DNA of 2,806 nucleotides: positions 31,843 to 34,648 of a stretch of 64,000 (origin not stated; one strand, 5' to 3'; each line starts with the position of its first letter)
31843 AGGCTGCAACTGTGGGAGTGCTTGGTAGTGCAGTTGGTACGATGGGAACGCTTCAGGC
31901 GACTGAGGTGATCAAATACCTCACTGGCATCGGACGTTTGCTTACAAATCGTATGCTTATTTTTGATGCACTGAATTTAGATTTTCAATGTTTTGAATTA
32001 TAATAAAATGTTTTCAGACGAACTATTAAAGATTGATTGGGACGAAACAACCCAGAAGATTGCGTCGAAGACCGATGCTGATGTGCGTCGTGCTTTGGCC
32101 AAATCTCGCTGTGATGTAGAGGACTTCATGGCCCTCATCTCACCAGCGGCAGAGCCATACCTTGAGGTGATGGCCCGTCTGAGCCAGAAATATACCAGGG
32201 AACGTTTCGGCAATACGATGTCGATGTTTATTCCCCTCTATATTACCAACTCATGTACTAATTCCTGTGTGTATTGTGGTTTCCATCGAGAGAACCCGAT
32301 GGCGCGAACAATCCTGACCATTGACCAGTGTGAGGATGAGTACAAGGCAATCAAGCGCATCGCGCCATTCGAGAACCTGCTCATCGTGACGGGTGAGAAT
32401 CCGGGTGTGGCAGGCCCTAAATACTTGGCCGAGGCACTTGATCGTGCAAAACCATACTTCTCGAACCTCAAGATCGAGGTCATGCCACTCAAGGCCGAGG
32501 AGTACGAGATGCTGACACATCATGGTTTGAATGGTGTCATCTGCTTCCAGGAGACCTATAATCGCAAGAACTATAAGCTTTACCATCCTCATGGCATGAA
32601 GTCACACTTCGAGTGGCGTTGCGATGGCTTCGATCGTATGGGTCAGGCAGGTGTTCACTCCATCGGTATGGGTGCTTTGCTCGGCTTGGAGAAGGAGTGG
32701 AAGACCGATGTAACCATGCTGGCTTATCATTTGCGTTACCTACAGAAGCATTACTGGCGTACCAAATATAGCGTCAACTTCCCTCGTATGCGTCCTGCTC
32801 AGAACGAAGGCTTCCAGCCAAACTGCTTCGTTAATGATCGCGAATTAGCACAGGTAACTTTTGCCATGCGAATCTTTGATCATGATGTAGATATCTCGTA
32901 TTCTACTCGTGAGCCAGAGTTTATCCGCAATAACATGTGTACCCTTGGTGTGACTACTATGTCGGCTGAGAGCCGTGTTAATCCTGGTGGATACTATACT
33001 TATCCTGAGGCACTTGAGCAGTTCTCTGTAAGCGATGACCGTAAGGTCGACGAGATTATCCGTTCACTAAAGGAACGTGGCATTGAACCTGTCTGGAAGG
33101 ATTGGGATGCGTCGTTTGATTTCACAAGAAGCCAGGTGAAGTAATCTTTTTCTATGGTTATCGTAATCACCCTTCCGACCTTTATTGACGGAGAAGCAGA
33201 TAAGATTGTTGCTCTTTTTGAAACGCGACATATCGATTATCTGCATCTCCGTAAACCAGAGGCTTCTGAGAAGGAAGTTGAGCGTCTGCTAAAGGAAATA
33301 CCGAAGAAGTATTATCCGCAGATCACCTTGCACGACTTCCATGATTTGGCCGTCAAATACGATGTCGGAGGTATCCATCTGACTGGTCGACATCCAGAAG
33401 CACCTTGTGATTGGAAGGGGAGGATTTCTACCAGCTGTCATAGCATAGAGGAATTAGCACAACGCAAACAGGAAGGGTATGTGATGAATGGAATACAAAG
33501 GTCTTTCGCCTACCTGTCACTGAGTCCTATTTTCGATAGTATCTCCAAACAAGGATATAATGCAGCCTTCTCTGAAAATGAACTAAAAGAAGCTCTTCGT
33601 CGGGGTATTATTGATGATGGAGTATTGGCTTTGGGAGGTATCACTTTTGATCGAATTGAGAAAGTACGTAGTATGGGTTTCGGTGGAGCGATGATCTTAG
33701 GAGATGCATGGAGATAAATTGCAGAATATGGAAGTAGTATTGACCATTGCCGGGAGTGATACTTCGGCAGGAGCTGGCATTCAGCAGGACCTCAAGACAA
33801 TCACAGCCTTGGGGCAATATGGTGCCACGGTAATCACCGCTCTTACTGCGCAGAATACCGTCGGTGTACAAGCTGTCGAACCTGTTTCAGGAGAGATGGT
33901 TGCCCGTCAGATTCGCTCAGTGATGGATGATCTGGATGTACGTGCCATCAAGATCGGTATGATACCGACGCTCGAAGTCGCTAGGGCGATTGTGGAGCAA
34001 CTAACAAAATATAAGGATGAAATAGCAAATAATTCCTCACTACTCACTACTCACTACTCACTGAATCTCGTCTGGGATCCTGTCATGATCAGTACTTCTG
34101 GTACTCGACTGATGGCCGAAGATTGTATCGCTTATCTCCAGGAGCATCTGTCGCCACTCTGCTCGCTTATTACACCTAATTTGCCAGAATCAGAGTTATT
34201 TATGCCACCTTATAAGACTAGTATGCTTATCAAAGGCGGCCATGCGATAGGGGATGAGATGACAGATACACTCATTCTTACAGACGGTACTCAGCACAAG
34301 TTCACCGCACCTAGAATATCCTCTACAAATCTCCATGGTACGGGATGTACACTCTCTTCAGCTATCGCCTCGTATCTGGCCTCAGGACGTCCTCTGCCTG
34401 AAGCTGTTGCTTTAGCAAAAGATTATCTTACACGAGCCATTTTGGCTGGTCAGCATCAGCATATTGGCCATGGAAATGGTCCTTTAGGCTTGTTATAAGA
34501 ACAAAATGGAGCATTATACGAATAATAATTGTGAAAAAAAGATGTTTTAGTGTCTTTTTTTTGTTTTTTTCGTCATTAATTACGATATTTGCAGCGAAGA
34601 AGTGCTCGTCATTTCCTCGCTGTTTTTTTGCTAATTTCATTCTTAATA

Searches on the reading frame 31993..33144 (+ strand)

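Call 89: search_protein_families(library=pfam, proteins=[window:31993-33144:+], max_evalue=0.00001)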
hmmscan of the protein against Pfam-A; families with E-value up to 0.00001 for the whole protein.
window:31993-33144:+ (383 aa): 2 families
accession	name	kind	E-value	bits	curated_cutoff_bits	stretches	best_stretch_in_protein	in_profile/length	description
PF06968.18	BATS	-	4.5e-15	56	22.2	1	263-365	2-88/88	Biotin and Thiamin Synthesis associated domain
PF04055.27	Radical_SAM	-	3.6e-10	40.7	29.5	1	83-232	2-154/166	Radical SAM superfamily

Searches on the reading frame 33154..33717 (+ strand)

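Call 89: search_protein_families(library=pfam, proteins=[window:33154-33717:+], max_evalue=0.00001)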
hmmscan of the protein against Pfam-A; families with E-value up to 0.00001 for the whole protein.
window:33154-33717:+ (187 aa): 1 family
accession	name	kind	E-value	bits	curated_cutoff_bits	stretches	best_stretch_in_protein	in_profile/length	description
PF02581.23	TMP-TENI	-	9.6e-12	45.1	27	1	20-178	20-173/180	Thiamine monophosphate synthase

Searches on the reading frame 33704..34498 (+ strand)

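Call 89: search_protein_families(library=pfam, proteins=[window:33704-34498:+], max_evalue=0.00001)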
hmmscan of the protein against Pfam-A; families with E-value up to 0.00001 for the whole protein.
window:33704-34498:+ (264 aa): 1 family
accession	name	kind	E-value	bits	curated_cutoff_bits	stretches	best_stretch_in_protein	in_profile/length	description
PF08543.17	Phos_pyr_kin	-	2.6e-71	240.3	27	2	19-167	1-134/246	Phosphomethylpyrimidine kinase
